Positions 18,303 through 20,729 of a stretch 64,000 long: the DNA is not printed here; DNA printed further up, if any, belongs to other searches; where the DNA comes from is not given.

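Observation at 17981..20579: Cytoplasmic (Tat-less) Mo/W-bis-PGD enzyme with FS0 cluster and DmsB-like partner, acetylene-hydratase/transhydroxylase-like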

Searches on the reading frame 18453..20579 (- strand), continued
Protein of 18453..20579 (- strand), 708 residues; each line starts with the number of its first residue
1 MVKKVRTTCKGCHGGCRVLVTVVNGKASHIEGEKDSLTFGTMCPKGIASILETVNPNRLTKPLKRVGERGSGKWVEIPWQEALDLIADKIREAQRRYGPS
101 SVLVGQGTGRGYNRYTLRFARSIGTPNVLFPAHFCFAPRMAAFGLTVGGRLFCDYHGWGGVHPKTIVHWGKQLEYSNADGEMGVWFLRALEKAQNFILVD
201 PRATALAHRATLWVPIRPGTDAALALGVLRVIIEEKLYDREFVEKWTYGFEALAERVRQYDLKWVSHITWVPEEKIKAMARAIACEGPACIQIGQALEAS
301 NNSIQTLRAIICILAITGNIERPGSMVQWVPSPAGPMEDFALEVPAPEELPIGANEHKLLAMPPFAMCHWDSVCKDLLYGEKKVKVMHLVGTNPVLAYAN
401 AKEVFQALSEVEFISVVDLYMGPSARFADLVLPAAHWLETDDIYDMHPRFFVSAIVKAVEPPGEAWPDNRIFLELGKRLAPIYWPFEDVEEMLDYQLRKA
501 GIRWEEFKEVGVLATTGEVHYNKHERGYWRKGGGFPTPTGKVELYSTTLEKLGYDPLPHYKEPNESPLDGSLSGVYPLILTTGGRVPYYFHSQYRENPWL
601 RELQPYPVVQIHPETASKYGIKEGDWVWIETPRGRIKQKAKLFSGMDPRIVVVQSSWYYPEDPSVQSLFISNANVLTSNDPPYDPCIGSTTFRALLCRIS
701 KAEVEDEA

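Call 84: find_encoding_contigs(protein=P0012, flank=9000, max_places=1)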
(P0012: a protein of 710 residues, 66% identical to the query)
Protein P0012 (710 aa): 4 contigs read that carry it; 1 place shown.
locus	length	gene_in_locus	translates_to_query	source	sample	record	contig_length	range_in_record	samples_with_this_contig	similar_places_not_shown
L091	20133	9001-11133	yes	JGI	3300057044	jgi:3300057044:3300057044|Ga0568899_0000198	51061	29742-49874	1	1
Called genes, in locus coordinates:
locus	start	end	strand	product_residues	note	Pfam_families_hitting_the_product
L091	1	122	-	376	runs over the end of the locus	PF13183:Fer4_8, PF13187:Fer4_9, PF13237:Fer4_10 (weak), PF13534:Fer4_17, PF02754:CCG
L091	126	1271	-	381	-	PF02771:Acyl-CoA_dh_N, PF02770:Acyl-CoA_dh_M, PF00441:Acyl-CoA_dh_1, PF08028:Acyl-CoA_dh_2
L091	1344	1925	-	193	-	PF00440:TetR_N, PF17932:TetR_C_24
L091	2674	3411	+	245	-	PF09339:HTH_IclR, PF01614:IclR_C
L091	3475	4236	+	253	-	PF04199:Cyclase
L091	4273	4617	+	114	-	PF07883:Cupin_2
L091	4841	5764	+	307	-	PF05853:BKACE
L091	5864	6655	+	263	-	PF00106:adh_short, PF08659:KR, PF13561:adh_short_C2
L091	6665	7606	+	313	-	PF02737:3HCDH_N, PF00725:3HCDH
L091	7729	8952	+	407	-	PF00890:FAD_binding_2 (faint), PF03486:HI0933_like (faint), PF07992:Pyr_redox_2, PF13738:Pyr_redox_3 (faint), PF00070:Pyr_redox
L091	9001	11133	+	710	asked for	PF04879:Molybdop_Fe4S4, PF00384:Molybdopterin, PF01568:Molydop_binding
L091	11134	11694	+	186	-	PF12797:Fer4_2 (weak), PF13237:Fer4_10 (weak), PF13247:Fer4_11, PF12838:Fer4_7 (weak), PF14697:Fer4_21 (weak), PF25160:LdpA_Fe-S-bd (weak), PF00037:Fer4, PF12837:Fer4_6, +3 more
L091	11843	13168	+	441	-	PF13433:Peripla_BP_5 (faint), PF13458:Peripla_BP_6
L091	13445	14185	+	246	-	PF00005:ABC_tran, PF12399:BCA_ABC_TP_C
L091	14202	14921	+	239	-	PF13555:AAA_29, PF00005:ABC_tran, PF02463:SMC_N (faint), PF13304:AAA_21 (weak)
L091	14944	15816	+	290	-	PF02653:BPD_transp_2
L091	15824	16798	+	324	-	PF02653:BPD_transp_2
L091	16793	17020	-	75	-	-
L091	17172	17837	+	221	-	PF00440:TetR_N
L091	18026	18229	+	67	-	-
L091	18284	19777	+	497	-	PF11794:HpaB_N, PF03241:HpaB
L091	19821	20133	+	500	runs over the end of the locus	?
